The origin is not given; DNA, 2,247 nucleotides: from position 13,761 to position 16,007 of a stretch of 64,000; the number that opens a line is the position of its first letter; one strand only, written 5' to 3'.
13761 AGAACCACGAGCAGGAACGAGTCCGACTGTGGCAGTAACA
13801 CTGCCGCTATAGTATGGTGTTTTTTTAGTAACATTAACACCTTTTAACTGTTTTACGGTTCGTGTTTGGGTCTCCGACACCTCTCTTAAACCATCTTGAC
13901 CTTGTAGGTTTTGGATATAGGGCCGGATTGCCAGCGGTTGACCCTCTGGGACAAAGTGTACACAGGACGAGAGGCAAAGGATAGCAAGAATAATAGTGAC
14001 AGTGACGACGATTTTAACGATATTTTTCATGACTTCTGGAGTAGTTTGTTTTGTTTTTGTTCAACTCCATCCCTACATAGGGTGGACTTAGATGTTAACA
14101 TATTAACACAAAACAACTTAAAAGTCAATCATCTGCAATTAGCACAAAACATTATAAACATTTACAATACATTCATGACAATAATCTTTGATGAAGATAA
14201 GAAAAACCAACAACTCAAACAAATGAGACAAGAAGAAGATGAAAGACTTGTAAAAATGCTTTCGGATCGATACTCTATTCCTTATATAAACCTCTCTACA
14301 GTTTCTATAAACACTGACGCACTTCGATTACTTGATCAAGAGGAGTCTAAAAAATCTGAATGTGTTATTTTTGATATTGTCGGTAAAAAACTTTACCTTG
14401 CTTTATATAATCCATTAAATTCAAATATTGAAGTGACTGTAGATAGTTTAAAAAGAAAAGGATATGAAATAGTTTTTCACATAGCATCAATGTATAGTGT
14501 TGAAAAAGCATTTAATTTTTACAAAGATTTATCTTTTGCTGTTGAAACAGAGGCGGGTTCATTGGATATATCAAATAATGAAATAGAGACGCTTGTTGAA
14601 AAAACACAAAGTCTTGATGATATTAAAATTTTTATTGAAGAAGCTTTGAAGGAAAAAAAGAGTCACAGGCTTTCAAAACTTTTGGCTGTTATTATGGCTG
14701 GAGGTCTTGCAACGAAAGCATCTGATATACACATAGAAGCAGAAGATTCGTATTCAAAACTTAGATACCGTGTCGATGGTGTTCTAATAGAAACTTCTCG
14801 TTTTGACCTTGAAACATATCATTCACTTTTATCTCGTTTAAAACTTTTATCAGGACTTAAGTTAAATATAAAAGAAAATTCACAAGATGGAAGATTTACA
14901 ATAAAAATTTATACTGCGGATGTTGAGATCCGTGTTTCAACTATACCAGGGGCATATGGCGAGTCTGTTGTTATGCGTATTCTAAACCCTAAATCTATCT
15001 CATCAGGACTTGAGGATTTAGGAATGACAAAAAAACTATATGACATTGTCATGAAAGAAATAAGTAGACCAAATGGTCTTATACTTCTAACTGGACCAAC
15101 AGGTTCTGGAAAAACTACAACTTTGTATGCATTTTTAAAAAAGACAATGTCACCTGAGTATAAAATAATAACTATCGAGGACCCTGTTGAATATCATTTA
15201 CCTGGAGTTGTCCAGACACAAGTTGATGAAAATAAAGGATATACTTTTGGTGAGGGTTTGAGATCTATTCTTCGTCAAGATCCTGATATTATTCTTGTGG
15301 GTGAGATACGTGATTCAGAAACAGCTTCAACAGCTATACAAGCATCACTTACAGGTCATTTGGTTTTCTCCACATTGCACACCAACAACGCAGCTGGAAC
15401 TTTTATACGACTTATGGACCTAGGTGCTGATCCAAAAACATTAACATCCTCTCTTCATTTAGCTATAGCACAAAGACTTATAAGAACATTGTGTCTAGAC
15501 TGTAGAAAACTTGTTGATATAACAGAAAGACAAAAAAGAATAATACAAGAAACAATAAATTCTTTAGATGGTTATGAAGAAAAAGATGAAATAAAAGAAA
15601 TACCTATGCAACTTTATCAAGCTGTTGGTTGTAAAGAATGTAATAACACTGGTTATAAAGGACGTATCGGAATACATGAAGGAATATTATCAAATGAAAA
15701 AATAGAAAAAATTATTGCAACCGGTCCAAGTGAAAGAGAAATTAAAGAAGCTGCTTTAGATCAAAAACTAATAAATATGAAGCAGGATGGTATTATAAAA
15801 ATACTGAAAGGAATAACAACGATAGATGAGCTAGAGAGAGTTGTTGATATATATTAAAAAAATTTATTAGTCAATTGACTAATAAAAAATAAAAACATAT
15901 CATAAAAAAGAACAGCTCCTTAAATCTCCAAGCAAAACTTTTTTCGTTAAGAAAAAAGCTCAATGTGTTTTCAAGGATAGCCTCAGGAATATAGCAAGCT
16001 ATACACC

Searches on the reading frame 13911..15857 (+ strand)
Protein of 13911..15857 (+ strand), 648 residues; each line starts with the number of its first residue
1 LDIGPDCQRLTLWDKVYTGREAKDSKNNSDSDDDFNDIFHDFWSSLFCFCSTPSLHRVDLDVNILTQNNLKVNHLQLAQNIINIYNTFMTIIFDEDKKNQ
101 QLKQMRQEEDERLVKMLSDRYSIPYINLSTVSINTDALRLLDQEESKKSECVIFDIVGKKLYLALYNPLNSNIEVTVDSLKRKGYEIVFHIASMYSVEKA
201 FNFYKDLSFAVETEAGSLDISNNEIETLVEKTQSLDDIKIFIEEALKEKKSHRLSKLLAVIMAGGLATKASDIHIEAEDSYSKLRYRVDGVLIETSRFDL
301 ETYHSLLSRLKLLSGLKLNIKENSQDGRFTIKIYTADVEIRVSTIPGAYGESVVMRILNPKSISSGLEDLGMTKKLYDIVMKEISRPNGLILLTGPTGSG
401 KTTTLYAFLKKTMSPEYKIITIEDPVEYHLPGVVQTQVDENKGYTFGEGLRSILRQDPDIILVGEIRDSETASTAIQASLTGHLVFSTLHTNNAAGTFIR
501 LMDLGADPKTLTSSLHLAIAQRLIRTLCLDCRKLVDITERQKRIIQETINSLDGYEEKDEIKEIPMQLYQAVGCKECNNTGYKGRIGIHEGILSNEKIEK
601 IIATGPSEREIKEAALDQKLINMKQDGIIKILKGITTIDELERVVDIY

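Call 10: search_protein_families(library=pfam, proteins=[window:13911-15857:+], max_evalue=0.01)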
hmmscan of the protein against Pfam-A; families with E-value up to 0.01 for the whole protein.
window:13911-15857:+ (648 aa): 11 families
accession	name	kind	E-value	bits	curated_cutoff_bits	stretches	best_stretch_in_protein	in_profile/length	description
PF00437.27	T2SSE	-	9.9e-117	390.1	24.9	1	249-643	3-370/370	Type II/IV secretion system protein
PF05157.20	MshEN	-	4.1e-06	27.1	23.1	1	121-202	1-81/90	MshEN domain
PF20720.3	nSTAND3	-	1e-05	25.7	27.2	1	382-427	11-56/155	Novel STAND NTPase 3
PF25199.1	nSTAND_NTPase5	-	0.00024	21.4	34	1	372-428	24-82/145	Novel STAND NTPase 5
PF13173.12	AAA_14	-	0.00043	20.7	27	1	389-429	3-44/129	AAA domain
PF13191.12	AAA_16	-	0.00062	20.7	32.6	1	384-523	19-124/167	AAA ATPase domain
PF12775.13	AAA_7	-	0.00087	19.3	25.8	1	377-422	22-67/181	P-loop containing dynein motor region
PF13401.12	AAA_22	-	0.0012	19.6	27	1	387-413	4-30/130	AAA domain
PF13555.12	AAA_29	-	0.0044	17.2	27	0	387-408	21-42/61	P-loop containing region of AAA domain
PF03215.21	Rad17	-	0.0082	16.5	23.8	0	385-443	42-94/186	Rad17 P-loop domain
PF00005.33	ABC_tran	-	0.0091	17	25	0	389-419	12-42/137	ABC transporter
